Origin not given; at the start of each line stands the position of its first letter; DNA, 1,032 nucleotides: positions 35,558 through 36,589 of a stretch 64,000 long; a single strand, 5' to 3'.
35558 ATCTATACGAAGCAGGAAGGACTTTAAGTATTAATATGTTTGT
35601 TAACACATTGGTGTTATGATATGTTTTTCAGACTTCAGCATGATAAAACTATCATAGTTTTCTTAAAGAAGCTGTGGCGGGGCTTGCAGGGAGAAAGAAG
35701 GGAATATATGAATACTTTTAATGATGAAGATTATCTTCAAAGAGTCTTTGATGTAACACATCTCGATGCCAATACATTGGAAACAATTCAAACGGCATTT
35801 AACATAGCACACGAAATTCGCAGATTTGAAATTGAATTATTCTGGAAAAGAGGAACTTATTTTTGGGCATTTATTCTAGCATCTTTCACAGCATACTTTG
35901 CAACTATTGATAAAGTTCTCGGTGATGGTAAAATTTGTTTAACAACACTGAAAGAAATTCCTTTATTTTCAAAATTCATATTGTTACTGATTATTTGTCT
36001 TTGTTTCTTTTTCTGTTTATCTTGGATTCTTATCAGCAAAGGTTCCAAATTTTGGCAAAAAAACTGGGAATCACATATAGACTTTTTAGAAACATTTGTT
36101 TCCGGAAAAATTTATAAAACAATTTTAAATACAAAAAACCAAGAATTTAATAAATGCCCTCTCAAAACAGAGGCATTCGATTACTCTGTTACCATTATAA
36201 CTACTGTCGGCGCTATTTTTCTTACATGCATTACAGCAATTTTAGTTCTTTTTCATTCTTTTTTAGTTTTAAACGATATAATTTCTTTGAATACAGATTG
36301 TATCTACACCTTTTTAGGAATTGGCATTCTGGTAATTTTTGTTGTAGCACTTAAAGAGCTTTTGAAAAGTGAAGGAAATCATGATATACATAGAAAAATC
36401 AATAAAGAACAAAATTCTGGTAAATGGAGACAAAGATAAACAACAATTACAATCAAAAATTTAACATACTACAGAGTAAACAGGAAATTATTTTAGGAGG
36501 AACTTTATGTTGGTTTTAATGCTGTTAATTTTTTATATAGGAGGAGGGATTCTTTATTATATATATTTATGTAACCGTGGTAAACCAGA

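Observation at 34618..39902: Accessory island with a low-GC core encoding a set of uncharacterised envelope proteins under a divergent XRE regulator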

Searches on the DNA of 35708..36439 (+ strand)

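Call 31: search_dna_similar(query=L020:7917-8630:+, collection=ecoli_genomes, mode=distant, max_rows=8)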
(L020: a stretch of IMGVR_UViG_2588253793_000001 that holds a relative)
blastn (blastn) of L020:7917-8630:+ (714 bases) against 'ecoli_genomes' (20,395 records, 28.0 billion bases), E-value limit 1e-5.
Records with a match: 5; places in all: 5; records where one place covers at least 80% of the query: 0.
Genomes with a match: 5 of 5426; with a place that covers at least 80% of the query: 0. Places per genome that has any: lowest 1, median 1, highest 1. On chromosomes: 5 places; on plasmids: 0.
Best place of each record, by identity: 60-80% 5.
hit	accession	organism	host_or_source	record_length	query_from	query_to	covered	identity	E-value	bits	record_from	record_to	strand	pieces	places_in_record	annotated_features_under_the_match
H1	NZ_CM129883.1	Escherichia coli strain MB06233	seawater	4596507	268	377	15%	73.6%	6e-8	69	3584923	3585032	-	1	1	RipA family octameric membrane protein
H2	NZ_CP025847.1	Escherichia coli strain 602354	Homo sapiens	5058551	112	184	10%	79.5%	8e-7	65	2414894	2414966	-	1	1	RipA family octameric membrane protein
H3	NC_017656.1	Escherichia coli O55:H7 str. RM12579 strain RM12579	Homo sapiens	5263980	112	184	10%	78.1%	9e-6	61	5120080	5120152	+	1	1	hypothetical protein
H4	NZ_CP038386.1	Escherichia coli O55:H7 strain DEC5D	Homo sapiens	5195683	112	184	10%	78.1%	9e-6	61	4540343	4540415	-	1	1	hypothetical protein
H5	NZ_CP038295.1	Escherichia coli O55:H7 strain TB182A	Homo sapiens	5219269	112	184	10%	78.1%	9e-6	61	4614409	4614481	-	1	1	hypothetical protein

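Call 32: get_annotated_region(hit=H1, flank=6000)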
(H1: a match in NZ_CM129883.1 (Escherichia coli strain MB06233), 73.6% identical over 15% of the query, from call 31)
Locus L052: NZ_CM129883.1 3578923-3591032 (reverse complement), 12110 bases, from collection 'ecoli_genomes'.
description: Escherichia coli strain MB06233 chromosome, whole genome shotgun sequence
organism: Escherichia coli strain MB06233 (NCBI taxid 562)
replicon: chromosome; assembly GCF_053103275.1
host: -; source: seawater; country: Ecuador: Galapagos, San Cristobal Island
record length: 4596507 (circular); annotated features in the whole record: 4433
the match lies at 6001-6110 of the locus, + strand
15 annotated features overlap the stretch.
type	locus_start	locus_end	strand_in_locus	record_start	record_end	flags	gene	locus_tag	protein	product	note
CDS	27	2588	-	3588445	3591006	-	mutS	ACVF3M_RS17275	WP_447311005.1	DNA mismatch repair protein MutS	-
CDS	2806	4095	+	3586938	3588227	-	-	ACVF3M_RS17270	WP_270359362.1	tyrosine-type recombinase/integrase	-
CDS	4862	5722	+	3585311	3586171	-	-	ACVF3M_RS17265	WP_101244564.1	hypothetical protein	-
CDS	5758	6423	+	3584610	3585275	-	-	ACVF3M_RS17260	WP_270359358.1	RipA family octameric membrane protein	-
CDS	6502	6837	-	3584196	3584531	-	-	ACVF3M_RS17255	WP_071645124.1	hypothetical protein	-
CDS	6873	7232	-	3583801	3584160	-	-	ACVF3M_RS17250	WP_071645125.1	acyl-CoA dehydrogenase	-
CDS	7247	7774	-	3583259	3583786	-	-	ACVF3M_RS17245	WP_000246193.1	hypothetical protein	-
CDS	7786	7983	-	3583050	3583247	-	-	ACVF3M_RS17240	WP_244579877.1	helix-turn-helix domain-containing protein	-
CDS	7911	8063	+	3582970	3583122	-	-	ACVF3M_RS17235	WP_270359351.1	hypothetical protein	-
CDS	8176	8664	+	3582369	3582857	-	-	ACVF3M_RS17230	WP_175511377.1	hypothetical protein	-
CDS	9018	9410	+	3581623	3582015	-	-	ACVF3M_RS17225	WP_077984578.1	DUF2787 family protein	-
CDS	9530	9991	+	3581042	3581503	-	-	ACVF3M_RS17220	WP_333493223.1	hypothetical protein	-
CDS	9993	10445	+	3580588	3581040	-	radC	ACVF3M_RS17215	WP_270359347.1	RadC family protein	-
CDS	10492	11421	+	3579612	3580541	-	-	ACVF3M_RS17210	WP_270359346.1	tyrosine-type recombinase/integrase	-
CDS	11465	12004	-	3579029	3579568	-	-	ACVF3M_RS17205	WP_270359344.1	hypothetical protein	-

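Call 33: get_annotated_region(hit=H2, flank=6000)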
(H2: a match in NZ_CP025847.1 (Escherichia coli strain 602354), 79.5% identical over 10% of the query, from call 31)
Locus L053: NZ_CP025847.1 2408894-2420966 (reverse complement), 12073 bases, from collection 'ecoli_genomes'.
description: Escherichia coli strain 602354 chromosome, complete genome
organism: Escherichia coli strain 602354 (NCBI taxid 562)
replicon: chromosome; assembly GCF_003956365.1
host: Homo sapiens; source: stool; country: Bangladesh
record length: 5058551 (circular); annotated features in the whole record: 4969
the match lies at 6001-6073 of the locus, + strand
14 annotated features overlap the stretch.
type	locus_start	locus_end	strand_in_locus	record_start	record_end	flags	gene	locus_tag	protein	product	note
CDS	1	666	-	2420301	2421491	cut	-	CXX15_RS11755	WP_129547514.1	relaxase/mobilization nuclease domain-containing protein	-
CDS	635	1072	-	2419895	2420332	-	-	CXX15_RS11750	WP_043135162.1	hypothetical protein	-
CDS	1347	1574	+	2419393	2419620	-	-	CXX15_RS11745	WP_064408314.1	hypothetical protein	-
CDS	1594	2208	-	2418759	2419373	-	-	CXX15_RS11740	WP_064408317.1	hypothetical protein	-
CDS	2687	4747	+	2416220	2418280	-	-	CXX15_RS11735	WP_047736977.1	HsdM family class I SAM-dependent methyltransferase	-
CDS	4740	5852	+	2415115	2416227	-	-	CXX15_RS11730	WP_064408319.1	hypothetical protein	-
CDS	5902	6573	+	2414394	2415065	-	-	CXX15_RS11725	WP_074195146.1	RipA family octameric membrane protein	-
CDS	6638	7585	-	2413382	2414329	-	kwaB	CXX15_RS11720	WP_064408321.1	anti-phage protein KwaB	-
CDS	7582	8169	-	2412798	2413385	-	kwaA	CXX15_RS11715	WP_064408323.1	anti-phage protein KwaA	-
CDS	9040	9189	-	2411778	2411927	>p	-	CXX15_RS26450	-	phosphorothioated DNA-binding restriction endonuclease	incomplete; partial in the middle of a contig; missing C-terminus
CDS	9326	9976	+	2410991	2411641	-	-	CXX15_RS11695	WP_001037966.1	HNH endonuclease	-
CDS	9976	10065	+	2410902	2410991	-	-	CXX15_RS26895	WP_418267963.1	hypothetical protein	-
CDS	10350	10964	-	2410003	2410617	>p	-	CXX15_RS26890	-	sialate O-acetylesterase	incomplete; partial in the middle of a contig; missing C-terminus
CDS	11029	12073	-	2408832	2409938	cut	nanM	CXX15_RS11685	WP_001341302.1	N-acetylneuraminate epimerase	-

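Call 93: search_dna_similar(query=L053:5902-6573:+, collection=ecoli_genomes, mode=distant, max_rows=12, rows=spread)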
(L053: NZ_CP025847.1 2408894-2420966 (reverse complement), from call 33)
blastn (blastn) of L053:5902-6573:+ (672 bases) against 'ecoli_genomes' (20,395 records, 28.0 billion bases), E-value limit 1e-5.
Records with a match: 6; places in all: 6; records where one place covers at least 80% of the query: 5.
Genomes with a match: 6 of 5426; with a place that covers at least 80% of the query: 5. Places per genome that has any: lowest 1, median 1, highest 1. On chromosomes: 6 places; on plasmids: 0.
Best place of each record, by identity: >=99% 4; 90-95% 1; 60-80% 1.
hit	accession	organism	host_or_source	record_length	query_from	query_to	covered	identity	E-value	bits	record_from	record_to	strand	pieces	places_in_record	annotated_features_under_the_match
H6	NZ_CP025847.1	Escherichia coli strain 602354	Homo sapiens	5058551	1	672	100%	100.0%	0e+0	1213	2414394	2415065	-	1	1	RipA family octameric membrane protein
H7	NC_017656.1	Escherichia coli O55:H7 str. RM12579 strain RM12579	Homo sapiens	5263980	1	672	100%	99.3%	0e+0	1190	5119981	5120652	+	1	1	hypothetical protein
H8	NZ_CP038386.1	Escherichia coli O55:H7 strain DEC5D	Homo sapiens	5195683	1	672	100%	99.3%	0e+0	1190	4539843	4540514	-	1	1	hypothetical protein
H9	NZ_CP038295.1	Escherichia coli O55:H7 strain TB182A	Homo sapiens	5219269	1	672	100%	99.3%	0e+0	1190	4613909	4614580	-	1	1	hypothetical protein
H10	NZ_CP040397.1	Escherichia coli strain BA22372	Homo sapiens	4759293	22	672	97%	94.5%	0e+0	1007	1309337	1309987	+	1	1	RipA family octameric membrane protein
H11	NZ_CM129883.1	Escherichia coli strain MB06233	seawater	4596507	91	354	39%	67.2%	3e-11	79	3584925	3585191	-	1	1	RipA family octameric membrane protein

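Call 94: get_annotated_region(hit=H7, flank=7000)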
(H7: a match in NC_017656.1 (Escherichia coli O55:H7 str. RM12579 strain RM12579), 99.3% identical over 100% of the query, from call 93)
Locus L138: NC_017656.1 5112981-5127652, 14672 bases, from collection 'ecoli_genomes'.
description: Escherichia coli O55:H7 str. RM12579, complete sequence
organism: Escherichia coli O55:H7 str. RM12579 strain RM12579 (NCBI taxid 1048689)
replicon: chromosome; assembly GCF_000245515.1
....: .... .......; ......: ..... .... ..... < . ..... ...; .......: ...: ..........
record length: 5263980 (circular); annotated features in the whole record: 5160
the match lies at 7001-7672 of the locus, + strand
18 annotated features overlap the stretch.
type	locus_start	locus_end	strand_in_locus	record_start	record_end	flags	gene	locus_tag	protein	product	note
CDS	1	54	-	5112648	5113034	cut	-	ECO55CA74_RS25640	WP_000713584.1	hypothetical protein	-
CDS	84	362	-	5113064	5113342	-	-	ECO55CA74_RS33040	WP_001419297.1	hypothetical protein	-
CDS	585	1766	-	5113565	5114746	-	-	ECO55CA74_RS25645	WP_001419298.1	relaxase/mobilization nuclease domain-containing protein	-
CDS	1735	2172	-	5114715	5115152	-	-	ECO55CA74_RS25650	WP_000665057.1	hypothetical protein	-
CDS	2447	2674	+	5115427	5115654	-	-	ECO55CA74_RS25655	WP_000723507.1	hypothetical protein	-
CDS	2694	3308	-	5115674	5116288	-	-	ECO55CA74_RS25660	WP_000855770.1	hypothetical protein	-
CDS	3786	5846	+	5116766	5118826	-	-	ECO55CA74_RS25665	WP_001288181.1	HsdM family class I SAM-dependent methyltransferase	-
CDS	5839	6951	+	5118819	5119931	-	-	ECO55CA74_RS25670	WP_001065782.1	hypothetical protein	-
CDS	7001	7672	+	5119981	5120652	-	-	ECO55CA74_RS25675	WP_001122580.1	hypothetical protein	-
CDS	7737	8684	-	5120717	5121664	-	kwaB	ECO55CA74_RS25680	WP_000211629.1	anti-phage protein KwaB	-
CDS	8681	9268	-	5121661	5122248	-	kwaA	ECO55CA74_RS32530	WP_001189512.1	anti-phage protein KwaA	-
CDS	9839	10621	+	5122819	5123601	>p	-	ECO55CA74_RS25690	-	tyrosine-type recombinase/integrase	incomplete; partial in the middle of a contig; missing C-terminus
CDS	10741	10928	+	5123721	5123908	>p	-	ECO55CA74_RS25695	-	transposase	frameshifted; incomplete; partial in the middle of a contig; missing C-terminus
CDS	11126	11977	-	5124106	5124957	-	-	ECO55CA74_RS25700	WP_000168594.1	phosphorothioated DNA-binding restriction endonuclease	-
CDS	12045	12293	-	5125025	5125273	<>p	-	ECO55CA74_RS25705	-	N-acetylneuraminate epimerase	incomplete; partial in the middle of a contig; missing N-terminus and C-terminus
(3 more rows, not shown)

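Call 95: get_annotated_region(hit=H10, flank=7000)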
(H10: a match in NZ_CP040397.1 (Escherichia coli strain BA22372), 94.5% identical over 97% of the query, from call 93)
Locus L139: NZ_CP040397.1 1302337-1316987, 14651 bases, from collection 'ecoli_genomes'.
description: Escherichia coli strain BA22372 chromosome, complete genome
organism: Escherichia coli strain BA22372 (NCBI taxid 562)
replicon: chromosome; assembly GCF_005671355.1
host: Homo sapiens; source: blood; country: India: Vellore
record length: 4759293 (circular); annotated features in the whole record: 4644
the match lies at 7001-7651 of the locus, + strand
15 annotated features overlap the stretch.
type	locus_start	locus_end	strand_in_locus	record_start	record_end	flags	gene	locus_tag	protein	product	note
CDS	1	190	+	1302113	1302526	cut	-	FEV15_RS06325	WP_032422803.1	hypothetical protein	-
CDS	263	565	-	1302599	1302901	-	bamE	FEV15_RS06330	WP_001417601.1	outer membrane protein assembly factor BamE domain-containing protein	-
CDS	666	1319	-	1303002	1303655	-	-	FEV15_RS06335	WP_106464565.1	hypothetical protein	-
CDS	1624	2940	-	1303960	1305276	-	-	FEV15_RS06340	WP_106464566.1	relaxase/mobilization nuclease domain-containing protein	-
CDS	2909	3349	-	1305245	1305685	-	-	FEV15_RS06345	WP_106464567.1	hypothetical protein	-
CDS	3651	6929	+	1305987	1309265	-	-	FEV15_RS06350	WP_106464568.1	Eco57I restriction-modification methylase domain-containing protein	-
CDS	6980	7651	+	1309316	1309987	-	-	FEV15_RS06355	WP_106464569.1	RipA family octameric membrane protein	-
CDS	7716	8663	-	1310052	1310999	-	kwaB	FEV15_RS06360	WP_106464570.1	anti-phage protein KwaB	-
CDS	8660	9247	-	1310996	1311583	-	kwaA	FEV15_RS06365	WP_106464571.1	anti-phage protein KwaA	-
CDS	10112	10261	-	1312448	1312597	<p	-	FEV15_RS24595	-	phosphorothioated DNA-binding restriction endonuclease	incomplete; partial in the middle of a contig; missing C-terminus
CDS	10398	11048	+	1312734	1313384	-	-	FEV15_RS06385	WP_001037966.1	HNH endonuclease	-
CDS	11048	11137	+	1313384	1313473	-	-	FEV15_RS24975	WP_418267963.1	hypothetical protein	-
CDS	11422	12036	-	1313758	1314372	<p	-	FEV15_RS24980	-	sialate O-acetylesterase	incomplete; partial in the middle of a contig; missing C-terminus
CDS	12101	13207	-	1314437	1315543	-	nanM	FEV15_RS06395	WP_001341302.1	N-acetylneuraminate epimerase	-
CDS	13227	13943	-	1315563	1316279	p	nanC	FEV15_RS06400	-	N-acetylneuraminic acid outer membrane channel NanC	internal stop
